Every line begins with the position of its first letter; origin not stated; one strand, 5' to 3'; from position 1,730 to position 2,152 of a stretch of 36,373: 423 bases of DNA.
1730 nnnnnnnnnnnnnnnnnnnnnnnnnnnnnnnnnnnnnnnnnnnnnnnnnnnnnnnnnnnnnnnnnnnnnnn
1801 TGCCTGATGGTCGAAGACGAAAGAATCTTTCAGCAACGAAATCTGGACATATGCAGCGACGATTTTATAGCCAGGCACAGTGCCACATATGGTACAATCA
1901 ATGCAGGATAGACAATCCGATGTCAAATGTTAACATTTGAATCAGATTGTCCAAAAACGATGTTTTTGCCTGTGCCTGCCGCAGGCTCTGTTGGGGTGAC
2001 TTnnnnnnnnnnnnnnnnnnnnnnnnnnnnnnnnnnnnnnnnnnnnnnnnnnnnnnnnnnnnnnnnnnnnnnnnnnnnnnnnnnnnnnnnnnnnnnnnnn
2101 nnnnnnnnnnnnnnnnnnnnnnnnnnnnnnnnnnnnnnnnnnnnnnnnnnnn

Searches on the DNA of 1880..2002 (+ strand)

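Call 119: search_dna_similar(query=window:1880-2002:+, collection=plasmids, mode=distant, max_rows=25, rows=spread, max_evalue=0.001)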
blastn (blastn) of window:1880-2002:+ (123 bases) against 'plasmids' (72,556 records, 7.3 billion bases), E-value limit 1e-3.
Records with a match: 740; places in all: 1897; records where one place covers at least 80% of the query: 453.
Best place of each record, by identity: >=99% 558; 95-99% 37; 90-95% 100; 80-90% 34; 60-80% 11.
By first word of the organism name: Escherichia 556; Klebsiella 66; Salmonella 64; Shigella 31; Arsenophonus 7; Enterobacter 5; Citrobacter 4; uncultured 3; Yersinia 3; Proteus 1.
By predicted mobility (MOB-suite, as given by PLSDB): conjugative 449; non-mobilizable 268; mobilizable 23.
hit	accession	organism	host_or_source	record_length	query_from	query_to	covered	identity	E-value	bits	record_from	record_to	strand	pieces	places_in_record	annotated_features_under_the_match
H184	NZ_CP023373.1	Escherichia coli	canine,whole organism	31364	1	123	100%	100.0%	5e-56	223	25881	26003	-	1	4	none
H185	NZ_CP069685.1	Escherichia coli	Homo sapiens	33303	1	123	100%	100.0%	5e-56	223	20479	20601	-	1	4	none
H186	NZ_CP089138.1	Escherichia coli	swine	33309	1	123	100%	100.0%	5e-56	223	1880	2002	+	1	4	none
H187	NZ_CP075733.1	Escherichia coli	Homo sapiens,swab sample,Anal swab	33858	1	123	100%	100.0%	5e-56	223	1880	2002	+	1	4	none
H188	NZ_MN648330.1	Klebsiella pneumoniae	-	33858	1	123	100%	100.0%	5e-56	223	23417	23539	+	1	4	none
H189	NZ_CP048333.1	Escherichia coli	cell culture,environment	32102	1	123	100%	100.0%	5e-56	223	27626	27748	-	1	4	none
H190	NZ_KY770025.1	Escherichia coli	seawater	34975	1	123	100%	100.0%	5e-56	223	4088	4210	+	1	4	none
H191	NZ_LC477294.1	Escherichia coli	-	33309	1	123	100%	100.0%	5e-56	223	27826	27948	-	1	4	none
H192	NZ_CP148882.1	Salmonella enterica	-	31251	1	123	100%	100.0%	5e-56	223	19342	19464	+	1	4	none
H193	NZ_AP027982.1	Escherichia coli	-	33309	1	123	100%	100.0%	5e-56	223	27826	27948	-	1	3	none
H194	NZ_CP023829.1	Escherichia coli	Homo sapiens,Bacterial isolate,feces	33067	1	123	100%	99.2%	2e-54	218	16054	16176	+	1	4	none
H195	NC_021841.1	Salmonella enterica subsp. enterica serovar Heidelberg str. ...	Homo sapiens,human,stool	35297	1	123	100%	92.9%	2e-41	174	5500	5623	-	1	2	none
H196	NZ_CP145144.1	Escherichia coli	Homo sapiens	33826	1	123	100%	92.9%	2e-41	174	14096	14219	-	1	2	none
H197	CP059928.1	Escherichia coli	Turkey,fecal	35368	1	123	100%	92.1%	9e-40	169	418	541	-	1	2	none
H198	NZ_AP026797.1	Escherichia coli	Homo sapiens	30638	1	110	89%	86.5%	8e-28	130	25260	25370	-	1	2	none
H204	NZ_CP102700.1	Escherichia coli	Homo sapiens,urine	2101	20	56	30%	100.0%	2e-9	68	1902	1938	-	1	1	none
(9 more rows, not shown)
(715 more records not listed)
